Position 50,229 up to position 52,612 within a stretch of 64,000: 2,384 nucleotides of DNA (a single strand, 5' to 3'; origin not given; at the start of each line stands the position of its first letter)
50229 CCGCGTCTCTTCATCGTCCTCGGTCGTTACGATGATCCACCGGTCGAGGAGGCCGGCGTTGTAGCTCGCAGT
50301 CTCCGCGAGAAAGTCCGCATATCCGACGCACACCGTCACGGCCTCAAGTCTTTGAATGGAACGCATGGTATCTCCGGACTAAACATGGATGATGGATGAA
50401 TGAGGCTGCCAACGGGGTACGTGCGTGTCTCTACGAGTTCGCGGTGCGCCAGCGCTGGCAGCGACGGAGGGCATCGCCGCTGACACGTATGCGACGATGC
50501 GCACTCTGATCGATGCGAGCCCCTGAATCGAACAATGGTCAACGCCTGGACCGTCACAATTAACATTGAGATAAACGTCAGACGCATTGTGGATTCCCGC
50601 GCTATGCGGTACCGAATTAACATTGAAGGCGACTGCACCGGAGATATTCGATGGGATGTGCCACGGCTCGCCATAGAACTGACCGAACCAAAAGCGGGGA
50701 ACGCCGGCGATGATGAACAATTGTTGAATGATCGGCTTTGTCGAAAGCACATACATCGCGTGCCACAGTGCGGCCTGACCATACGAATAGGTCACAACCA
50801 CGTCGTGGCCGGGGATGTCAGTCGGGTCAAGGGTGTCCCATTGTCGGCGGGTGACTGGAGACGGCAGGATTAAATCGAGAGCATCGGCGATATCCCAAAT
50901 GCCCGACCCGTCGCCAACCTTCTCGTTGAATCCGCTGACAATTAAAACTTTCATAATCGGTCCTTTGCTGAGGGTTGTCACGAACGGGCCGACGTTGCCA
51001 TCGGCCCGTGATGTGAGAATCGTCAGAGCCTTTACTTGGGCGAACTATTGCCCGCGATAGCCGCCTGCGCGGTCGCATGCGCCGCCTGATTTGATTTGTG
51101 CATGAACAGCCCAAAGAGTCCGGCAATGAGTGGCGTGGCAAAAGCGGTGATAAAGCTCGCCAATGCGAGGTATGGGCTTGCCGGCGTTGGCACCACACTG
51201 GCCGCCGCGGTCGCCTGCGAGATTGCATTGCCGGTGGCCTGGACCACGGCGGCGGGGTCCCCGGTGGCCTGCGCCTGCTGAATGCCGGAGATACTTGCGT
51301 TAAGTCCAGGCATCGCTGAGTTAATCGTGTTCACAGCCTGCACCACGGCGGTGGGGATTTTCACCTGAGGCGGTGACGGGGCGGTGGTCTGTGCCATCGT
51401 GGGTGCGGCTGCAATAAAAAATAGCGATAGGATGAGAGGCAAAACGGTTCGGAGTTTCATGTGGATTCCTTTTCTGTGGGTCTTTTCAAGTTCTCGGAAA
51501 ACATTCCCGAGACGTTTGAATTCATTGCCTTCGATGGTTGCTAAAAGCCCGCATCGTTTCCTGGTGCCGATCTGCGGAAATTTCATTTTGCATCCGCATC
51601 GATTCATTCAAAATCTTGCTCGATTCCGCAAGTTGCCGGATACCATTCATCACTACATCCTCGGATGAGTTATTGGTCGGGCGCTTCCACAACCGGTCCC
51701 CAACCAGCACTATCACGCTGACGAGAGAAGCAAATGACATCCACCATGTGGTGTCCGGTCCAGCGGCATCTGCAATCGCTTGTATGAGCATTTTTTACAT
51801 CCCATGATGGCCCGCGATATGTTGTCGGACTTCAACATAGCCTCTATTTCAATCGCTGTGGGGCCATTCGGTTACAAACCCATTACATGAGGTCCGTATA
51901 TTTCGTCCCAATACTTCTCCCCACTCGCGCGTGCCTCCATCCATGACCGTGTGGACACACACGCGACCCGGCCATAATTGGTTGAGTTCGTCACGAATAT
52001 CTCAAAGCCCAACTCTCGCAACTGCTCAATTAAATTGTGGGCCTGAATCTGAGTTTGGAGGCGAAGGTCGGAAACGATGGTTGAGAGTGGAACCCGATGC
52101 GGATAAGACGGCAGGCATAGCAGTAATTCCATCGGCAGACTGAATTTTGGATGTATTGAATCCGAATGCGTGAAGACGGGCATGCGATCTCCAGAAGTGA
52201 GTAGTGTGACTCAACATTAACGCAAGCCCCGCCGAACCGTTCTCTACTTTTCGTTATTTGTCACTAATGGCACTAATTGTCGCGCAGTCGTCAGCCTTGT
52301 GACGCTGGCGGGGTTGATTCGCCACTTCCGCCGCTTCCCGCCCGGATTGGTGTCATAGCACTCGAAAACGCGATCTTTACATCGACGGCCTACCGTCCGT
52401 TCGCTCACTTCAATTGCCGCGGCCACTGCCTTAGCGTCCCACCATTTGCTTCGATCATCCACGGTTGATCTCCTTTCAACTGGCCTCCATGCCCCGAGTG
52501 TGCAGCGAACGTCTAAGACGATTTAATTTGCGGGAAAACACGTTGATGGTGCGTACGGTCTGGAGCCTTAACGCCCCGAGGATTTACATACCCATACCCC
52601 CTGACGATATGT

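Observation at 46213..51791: Enzyme-rich eight-gene operon between replication and packaging modules, in a prophage with no recognisable endolysin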

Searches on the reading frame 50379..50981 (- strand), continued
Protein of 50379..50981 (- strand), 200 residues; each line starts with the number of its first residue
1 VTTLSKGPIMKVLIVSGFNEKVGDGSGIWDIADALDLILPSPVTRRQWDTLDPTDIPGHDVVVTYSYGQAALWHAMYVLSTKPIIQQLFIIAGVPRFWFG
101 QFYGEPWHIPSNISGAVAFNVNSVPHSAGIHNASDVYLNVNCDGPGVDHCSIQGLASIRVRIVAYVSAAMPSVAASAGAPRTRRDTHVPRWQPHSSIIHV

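Call 103: get_annotated_region(hit=H3, flank=4000)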
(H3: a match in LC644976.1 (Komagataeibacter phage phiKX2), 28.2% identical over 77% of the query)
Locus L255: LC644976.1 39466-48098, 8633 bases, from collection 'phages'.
description: Komagataeibacter phage phiKX2 DNA, complete genome.
organism: Komagataeibacter phage phiKX2 (NCBI taxid 2860316)
taxonomy: Viruses; Duplodnaviria; Heunggongvirae; Uroviricota; Caudoviricetes
host: Komagataeibacter xylinus NBRC 13773; source: -; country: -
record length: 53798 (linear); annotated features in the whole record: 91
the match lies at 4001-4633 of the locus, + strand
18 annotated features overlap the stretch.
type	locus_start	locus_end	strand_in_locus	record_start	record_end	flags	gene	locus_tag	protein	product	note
CDS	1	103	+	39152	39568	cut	-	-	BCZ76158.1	hypothetical protein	PhiKX2_620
CDS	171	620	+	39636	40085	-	-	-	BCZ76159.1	hypothetical protein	PhiKX2_630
CDS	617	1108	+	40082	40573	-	-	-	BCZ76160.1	hypothetical protein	PhiKX2_640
CDS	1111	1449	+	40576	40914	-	-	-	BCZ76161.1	hypothetical protein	PhiKX2_650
CDS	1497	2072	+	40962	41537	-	-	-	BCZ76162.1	hypothetical protein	PhiKX2_660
CDS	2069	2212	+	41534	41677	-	-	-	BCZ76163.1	hypothetical protein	PhiKX2_670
CDS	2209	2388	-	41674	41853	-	-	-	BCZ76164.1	hypothetical protein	PhiKX2_680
CDS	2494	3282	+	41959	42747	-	-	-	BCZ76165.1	hypothetical protein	PhiKX2_690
CDS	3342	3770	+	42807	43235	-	-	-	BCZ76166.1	hypothetical protein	PhiKX2_700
CDS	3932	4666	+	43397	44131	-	-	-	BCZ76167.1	hypothetical protein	PhiKX2_710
CDS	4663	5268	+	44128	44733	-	-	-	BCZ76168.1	hypothetical protein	PhiKX2_720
CDS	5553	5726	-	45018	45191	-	-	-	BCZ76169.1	hypothetical protein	PhiKX2_730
tRNA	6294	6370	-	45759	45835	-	-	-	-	tRNA-Met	PhiKX2_t010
CDS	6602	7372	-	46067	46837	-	-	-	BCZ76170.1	integrase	PhiKX2_740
CDS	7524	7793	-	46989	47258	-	-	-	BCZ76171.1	hypothetical protein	PhiKX2_750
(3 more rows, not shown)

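Call 104: search_solved_structures(query=L254:4516-5013:+, max_evalue=0.001)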
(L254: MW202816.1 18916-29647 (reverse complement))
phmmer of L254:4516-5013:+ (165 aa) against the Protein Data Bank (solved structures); distinct sequences matched with E-value up to 0.001: 6.
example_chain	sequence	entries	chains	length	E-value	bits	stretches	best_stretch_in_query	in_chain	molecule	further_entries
4bj4_A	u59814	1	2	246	3.1e-07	33.5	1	105-155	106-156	AMPDH2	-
4bol_A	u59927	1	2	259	3.7e-07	33.2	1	105-155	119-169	AMPDH2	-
4bpa_A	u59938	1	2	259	3.7e-07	33.2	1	105-155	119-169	AMPDH2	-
1j3g_A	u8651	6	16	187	1e-06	31.8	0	12-50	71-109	AmpD protein | 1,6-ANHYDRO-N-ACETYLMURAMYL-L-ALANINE AMIDASE AMPD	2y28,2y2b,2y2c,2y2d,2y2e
2bh7_A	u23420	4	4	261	0.00016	24.7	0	106-158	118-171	N-ACETYLMURAMOYL-L-ALANINE AMIDASE | N-ACETYLMURAMOYL-L-ALANINE AMIDASE AMID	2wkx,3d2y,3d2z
5byo_A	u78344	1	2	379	0.00037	23.4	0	11-49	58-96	dTor_12x31L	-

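Call 105: search_solved_structures(query=L085:9205-9996:+, max_evalue=1)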
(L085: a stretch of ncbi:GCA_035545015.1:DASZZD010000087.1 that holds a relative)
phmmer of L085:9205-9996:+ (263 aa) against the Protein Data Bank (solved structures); distinct sequences matched with E-value up to 1: 2.
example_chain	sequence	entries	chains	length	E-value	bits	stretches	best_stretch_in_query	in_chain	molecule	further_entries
8rio_A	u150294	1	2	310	0.61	12.6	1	122-176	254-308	3-keto-5-aminohexanoate cleavage protein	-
8rip_A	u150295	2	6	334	0.69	12.4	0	122-176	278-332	3-keto-5-aminohexanoate cleavage protein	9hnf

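Call 109: search_solved_structures(query=L082:10584-11522:+, max_evalue=1)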
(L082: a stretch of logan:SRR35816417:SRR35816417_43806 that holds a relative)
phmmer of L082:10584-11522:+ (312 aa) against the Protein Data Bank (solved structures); distinct sequences matched with E-value up to 1: 1.
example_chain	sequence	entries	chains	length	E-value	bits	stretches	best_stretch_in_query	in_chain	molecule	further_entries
1mhq_A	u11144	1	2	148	0.65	12.6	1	103-147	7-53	ADP-ribosylation factor binding protein GGA2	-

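Call 112: find_encoding_contigs(protein=P0007, flank=10000, max_places=3)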
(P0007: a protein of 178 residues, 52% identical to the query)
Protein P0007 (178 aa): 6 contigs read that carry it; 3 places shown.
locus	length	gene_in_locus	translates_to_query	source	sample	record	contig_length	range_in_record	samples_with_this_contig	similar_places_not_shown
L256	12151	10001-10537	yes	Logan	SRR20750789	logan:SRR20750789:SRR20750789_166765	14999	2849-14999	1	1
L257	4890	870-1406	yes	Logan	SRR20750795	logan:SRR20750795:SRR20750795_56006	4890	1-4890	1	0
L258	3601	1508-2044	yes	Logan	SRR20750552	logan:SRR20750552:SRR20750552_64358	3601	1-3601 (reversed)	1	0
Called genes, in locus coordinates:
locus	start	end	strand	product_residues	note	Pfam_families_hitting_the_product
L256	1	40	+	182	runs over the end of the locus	-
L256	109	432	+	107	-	-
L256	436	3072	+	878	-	-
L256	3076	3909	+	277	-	-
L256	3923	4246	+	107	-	-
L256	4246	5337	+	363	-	-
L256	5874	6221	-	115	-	-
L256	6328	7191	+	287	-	-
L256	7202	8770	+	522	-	PF04777:Evr1_Alr, PF00534:Glycos_transf_1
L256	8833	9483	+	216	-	PF23987:Phage_holin_10 (weak)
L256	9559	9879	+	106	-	-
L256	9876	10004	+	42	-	-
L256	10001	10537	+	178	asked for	-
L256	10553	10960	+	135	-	-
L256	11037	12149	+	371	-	?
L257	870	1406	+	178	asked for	-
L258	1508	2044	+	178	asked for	-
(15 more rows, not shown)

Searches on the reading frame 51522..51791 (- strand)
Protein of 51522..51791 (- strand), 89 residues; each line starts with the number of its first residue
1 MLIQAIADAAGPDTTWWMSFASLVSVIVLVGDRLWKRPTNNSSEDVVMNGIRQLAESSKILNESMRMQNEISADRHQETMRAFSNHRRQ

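Call 5: search_protein_families(library=pfam, max_evalue=0.1, proteins=[window:51522-51791:-])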
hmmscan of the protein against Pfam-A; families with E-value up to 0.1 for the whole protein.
window:51522-51791:- (89 aa): 0 families

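Call 6: search_protein_families(library=phrogs, max_evalue=0.01, proteins=[window:51522-51791:-])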
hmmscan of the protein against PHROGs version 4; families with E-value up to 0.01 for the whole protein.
window:51522-51791:- (89 aa): 0 families

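Call 94: search_protein_families(library=padloc, max_evalue=0.01, proteins=[window:51522-51791:-])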
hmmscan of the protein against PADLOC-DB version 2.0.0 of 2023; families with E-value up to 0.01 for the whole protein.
window:51522-51791:- (89 aa): 0 families

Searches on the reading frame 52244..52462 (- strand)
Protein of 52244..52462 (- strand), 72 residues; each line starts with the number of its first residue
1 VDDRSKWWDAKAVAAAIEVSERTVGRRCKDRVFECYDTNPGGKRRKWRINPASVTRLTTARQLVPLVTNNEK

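Call 56: search_protein_families(library=pfam, max_evalue=0.01, proteins=[window:52244-52462:-])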
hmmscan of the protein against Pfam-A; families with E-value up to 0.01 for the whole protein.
window:52244-52462:- (72 aa): 1 family
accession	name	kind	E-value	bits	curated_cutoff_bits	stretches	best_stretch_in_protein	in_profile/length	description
PF12728.13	HTH_17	-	0.0027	18.4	27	1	11-56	5-45/51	Helix-turn-helix domain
